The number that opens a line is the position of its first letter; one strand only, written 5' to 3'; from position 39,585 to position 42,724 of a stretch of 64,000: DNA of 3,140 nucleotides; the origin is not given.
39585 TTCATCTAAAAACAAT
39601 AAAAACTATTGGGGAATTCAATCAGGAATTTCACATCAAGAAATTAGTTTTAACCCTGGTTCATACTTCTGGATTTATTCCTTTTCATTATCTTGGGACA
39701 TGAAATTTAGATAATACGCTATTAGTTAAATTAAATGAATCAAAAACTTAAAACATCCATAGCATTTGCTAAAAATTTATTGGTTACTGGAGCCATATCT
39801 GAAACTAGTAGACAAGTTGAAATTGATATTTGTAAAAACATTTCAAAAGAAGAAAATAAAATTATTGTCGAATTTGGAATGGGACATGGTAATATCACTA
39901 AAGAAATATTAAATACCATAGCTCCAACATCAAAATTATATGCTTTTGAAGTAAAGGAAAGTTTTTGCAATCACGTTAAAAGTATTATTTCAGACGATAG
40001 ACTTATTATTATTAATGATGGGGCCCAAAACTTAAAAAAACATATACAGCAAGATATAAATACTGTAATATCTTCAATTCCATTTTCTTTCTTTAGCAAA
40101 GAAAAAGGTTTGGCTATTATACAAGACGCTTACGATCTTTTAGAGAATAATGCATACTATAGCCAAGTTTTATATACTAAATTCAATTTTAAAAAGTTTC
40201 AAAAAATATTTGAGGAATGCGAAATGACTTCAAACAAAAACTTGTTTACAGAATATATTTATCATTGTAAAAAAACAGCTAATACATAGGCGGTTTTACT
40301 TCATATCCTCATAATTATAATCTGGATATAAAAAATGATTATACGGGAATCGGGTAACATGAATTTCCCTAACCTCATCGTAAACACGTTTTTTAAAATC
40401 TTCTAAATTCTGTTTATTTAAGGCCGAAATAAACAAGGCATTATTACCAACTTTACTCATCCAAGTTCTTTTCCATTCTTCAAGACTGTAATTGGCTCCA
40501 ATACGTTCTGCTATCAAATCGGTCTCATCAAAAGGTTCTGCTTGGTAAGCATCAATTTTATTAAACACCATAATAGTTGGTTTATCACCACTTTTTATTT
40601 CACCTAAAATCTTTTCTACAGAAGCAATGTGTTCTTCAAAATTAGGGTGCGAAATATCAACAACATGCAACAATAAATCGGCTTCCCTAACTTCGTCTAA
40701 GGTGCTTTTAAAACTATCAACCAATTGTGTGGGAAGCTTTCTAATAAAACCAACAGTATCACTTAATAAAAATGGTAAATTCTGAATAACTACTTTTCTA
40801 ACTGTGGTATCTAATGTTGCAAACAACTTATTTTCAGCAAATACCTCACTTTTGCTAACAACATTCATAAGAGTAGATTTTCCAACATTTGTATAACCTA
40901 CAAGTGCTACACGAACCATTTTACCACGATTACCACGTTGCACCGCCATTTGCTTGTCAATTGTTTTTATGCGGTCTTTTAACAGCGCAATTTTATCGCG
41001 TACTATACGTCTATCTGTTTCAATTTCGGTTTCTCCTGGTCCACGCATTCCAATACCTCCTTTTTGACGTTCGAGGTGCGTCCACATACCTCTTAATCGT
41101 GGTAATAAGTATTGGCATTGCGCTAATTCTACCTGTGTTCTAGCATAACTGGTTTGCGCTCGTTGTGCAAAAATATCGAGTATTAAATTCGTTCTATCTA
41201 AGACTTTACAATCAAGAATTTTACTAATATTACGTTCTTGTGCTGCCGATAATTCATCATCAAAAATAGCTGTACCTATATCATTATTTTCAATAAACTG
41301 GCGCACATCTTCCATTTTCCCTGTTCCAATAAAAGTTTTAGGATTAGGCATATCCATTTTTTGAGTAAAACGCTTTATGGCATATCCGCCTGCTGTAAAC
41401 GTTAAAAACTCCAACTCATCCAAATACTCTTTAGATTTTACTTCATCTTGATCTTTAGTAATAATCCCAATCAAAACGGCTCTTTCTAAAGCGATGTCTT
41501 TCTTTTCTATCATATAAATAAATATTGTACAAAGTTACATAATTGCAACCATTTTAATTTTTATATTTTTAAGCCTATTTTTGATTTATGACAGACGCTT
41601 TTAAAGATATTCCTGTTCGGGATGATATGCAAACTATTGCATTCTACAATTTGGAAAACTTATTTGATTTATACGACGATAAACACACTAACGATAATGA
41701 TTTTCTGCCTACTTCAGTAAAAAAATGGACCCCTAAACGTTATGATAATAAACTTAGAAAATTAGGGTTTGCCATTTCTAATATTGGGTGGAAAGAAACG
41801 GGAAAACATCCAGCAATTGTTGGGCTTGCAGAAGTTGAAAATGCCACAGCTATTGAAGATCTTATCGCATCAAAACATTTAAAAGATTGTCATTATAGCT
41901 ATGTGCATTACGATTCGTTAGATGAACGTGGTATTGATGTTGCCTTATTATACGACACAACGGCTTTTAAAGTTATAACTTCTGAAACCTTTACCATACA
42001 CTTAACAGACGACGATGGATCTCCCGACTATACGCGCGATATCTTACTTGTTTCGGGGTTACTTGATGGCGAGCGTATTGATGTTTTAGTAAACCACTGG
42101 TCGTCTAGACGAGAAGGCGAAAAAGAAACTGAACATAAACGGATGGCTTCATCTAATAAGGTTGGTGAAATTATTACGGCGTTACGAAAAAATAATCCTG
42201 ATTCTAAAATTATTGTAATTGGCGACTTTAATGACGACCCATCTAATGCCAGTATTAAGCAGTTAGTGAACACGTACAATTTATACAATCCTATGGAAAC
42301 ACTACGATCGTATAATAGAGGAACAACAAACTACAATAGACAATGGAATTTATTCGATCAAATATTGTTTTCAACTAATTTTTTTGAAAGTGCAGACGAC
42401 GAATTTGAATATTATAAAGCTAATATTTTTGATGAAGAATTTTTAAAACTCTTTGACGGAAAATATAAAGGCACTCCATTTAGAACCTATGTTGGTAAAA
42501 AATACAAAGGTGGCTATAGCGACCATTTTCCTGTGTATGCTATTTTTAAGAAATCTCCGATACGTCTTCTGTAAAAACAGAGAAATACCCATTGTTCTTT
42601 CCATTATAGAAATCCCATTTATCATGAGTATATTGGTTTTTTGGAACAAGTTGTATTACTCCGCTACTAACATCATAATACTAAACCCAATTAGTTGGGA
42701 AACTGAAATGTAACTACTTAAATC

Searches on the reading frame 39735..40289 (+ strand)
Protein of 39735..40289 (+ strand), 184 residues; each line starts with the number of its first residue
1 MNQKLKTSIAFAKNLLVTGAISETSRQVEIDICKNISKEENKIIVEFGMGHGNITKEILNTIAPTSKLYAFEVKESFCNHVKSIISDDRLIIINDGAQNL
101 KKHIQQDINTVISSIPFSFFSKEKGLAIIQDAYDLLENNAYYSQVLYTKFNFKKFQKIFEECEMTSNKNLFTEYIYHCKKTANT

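Call 3: search_protein_families(library=pfam, proteins=[window:39735-40289:+], max_evalue=0.01)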
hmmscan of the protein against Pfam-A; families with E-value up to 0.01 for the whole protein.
window:39735-40289:+ (184 aa): 4 families
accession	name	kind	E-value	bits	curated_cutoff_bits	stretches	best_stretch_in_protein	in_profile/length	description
PF00398.26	RrnaAD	-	0.00034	20.2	24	1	26-96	16-84/263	Ribosomal RNA adenine dimethylase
PF13649.12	Methyltransf_25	-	0.0013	19.9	27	1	44-138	1-95/97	Methyltransferase domain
PF05175.20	MTS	-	0.0013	18.9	23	1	34-172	25-167/170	Methyltransferase small domain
PF08704.16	GCD14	-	0.0016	18.6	26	1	40-79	40-79/247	tRNA methyltransferase complex GCD14 subunit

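Call 4: search_protein_families(library=ncbifam, proteins=[window:39735-40289:+], max_evalue=0.01)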
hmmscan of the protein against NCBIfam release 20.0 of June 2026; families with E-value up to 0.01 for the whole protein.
window:39735-40289:+ (184 aa): 9 families
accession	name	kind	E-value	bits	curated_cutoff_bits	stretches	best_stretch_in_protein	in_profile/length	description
NF041658.1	ornithlipidmtase_OlsG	equivalog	7.6e-13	48.6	350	1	20-180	20-187/191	ornithine lipid N-methyltransferase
NF045881.1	PLipidMtase_Agro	equivalog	5.1e-10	39.1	250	1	12-138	24-152/197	phospholipid N-methyltransferase PmtA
TIGR00755.1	ksgA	equivalog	1.5e-08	34.3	171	1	30-118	19-105/256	16S rRNA (adenine(1518)-N(6)/adenine(1519)-N(6))-dimethyltransferase RsmA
NF000499.2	Erm23S_rRNA_broad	equivalog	1.1e-07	31.5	212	1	26-119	9-98/244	23S ribosomal RNA methyltransferase Erm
NF053511.1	tRNA_U34_MnmM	equivalog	1e-06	28.4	135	1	39-112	16-93/183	tRNA 5-(aminomethyl)-2-thiouridylate-methyltransferase MnmM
TIGR02072.1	BioC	equivalog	0.00015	21.6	184.95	1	26-169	17-155/244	malonyl-ACP O-methyltransferase BioC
NF000337.1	erm_SHROVE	exception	0.00053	19.4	320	1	28-119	16-103/248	ErmE/ErmH/ErmO/ErmR family 23S rRNA (adenine(2058)-N(6))-methyltransferase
NF043040.1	corrin_prot_MT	hypoth_equivalog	0.0013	18.2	180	1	26-139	28-142/216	corrinoid protein-associated methyltransferase CpaM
TIGR02469.1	CbiT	equivalog_domain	0.0034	17.7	78.3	1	24-84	3-62/124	precorrin-6Y C5,15-methyltransferase (decarboxylating) subunit CbiT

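Call 76: search_solved_structures(query=window:39735-40289:+, max_evalue=0.01)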
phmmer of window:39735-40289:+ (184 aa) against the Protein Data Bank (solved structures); distinct sequences matched with E-value up to 0.01: 5.
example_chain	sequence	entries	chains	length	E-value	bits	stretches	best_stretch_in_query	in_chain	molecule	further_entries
3ftc_A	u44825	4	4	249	1.4e-06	31.6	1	31-117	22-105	Dimethyladenosine transferase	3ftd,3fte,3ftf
3r9x_B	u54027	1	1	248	1.4e-06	31.6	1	31-117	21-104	Ribosomal RNA small subunit methyltransferase A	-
6g6o_A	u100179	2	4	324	0.00026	24.2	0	3-26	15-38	Ika8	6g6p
3eey_A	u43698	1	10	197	0.00033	23.9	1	34-117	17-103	Putative rRNA methylase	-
3mti_A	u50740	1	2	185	0.0037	20.5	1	39-117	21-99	rRNA methylase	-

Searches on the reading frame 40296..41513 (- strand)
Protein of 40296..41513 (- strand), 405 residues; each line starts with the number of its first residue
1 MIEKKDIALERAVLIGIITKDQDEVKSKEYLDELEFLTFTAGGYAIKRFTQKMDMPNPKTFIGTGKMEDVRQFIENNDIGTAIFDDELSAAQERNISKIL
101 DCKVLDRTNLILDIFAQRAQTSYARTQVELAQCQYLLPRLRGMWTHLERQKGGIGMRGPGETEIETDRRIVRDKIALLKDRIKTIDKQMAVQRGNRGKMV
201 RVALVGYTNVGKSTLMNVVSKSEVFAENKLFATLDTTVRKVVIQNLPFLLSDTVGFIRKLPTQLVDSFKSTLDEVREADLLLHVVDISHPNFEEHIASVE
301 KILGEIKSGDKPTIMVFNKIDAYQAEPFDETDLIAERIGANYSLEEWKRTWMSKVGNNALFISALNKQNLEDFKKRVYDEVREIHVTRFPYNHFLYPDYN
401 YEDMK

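Call 3: search_protein_families(library=pfam, proteins=[window:40296-41513:-], max_evalue=0.01)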
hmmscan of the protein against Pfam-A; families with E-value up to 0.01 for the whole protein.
window:40296-41513:- (405 aa): 13 families
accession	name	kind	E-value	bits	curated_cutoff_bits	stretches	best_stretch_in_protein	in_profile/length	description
PF13167.11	GTP-bdg_N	-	1e-30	106.6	25.4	1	29-116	2-89/89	GTP-binding GTPase N-terminal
PF16360.10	GTP-bdg_M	-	1.8e-30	105.7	29.5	1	118-196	1-79/79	GTP-binding GTPase Middle Region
PF01926.29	MMR_HSR1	-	1.9e-22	80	21.9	1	201-319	1-113/113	50S ribosome-binding GTPase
PF03193.22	RsgA_GTPase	-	4.2e-06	27.1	30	0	202-235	109-142/174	RsgA GTPase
PF00025.27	Arf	-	4.9e-06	26.6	22.3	1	195-330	10-135/174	ADP-ribosylation factor family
PF02421.24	FeoB_N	-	7e-05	22.8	27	1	201-326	2-121/156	Ferrous iron transport protein B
PF04670.18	Gtr1_RagA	-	7.9e-05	22.6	22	1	202-326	2-127/232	Gtr1/RagA G protein conserved region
PF00009.33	GTP_EFTU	-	0.00036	20.6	26.5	0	274-378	89-183/188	Elongation factor Tu GTP binding domain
PF16897.10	MMR_HSR1_Xtn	-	0.00084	19.7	35.2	1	312-381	57-104/106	C-terminal region of MMR_HSR1 domain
PF00071.28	Ras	-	0.0011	19.1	21.6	1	202-342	2-138/162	Ras family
PF00350.29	Dynamin_N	-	0.0021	18.5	27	0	202-233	1-32/168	Dynamin family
PF00503.26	G-alpha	-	0.0021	17.7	48.8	1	181-285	3-99/333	G-protein alpha subunit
PF21662.3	WipA_N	-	0.009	16.9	27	0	264-303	9-48/105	WipA, alpha-helical hairpin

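Call 4: search_protein_families(library=ncbifam, proteins=[window:40296-41513:-], max_evalue=0.01)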
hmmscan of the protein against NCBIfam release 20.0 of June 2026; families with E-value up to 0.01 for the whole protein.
window:40296-41513:- (405 aa): 23 families
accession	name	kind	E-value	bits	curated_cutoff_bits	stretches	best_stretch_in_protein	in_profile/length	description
TIGR03156.1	GTP_HflX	equivalog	5.9e-128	426.7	216.75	1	11-376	1-346/351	GTPase HflX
NF008280.0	PRK11058.1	equivalog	5.4e-100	335.1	441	1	8-324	7-323/426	ribosome rescue GTPase HflX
TIGR03594.1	GTPase_EngA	equivalog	6.8e-18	64.9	306.7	1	177-378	152-343/432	ribosome biogenesis GTPase Der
NF000908.1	PRK00089.1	equivalog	4.9e-16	58.9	237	1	200-383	4-169/291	GTPase Era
NF008955.0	PRK12297.1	equivalog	2.1e-14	53.3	406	1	200-387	160-334/429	GTPase ObgE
TIGR00450.1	mnmE_trmE_thdF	equivalog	2.3e-14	53.4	252.6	1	164-330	174-336/446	tRNA uridine-5-carboxymethylaminomethyl(34) synthesis GTPase MnmE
NF008956.1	PRK12299.1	equivalog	1.7e-13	50.2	300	1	201-381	160-325/327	GTPase ObgE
TIGR02729.1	Obg_CgtA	equivalog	3.4e-13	49.3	280.25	1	201-377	159-324/329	Obg family GTPase CgtA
TIGR00231.1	small_GTP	domain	1.5e-12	47.6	42.5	1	199-331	3-133/164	GTP-binding protein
NF003661.0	PRK05291.1-3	equivalog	5e-12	45.9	380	1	171-383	189-372/448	tRNA uridine-5-carboxymethylaminomethyl(34) synthesis GTPase MnmE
TIGR03918.1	GTP_HydF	equivalog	4.8e-11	42.1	325.55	1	195-328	3-133/392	[FeFe] hydrogenase H-cluster maturation GTPase HydF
NF007071.0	PRK09518.1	equivalog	1.3e-10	40.5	953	1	180-326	429-571/706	bifunctional cytidylate kinase/GTPase Der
TIGR00436.1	era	equivalog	8.2e-10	38.5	116.25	1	201-384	2-166/270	GTPase Era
NF002828.0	PRK03003.1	equivalog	6.4e-09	34.9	631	1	177-326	192-340/477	ribosome biogenesis GTPase Der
TIGR03596.1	GTPase_YlqF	equivalog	1.2e-08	34.6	208.2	1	183-228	102-148/276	ribosome biogenesis GTPase YlqF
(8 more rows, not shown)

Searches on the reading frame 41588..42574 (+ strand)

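Call 3: search_protein_families(library=pfam, proteins=[window:41588-42574:+], max_evalue=0.01)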
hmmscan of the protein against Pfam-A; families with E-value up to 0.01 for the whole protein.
window:41588-42574:+ (328 aa): 2 families
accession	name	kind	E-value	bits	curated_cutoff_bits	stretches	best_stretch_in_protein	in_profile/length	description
PF19580.5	Exo_endo_phos_3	-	5e-102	341.6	27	1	16-321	1-310/311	Endonuclease/Exonuclease/phosphatase family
PF03372.29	Exo_endo_phos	-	1.9e-05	24.9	24.5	1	160-265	115-206/225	Endonuclease/Exonuclease/phosphatase family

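Call 4: search_protein_families(library=ncbifam, proteins=[window:41588-42574:+], max_evalue=0.01)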
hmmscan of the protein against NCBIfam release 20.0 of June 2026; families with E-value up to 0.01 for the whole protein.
window:41588-42574:+ (328 aa): 1 family
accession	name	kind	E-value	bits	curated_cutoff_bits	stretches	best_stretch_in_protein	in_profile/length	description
NF033681.1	ExeM_NucH_DNase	subfamily_domain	5.2e-11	42.1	300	1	16-317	237-541/546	ExeM/NucH family extracellular endonuclease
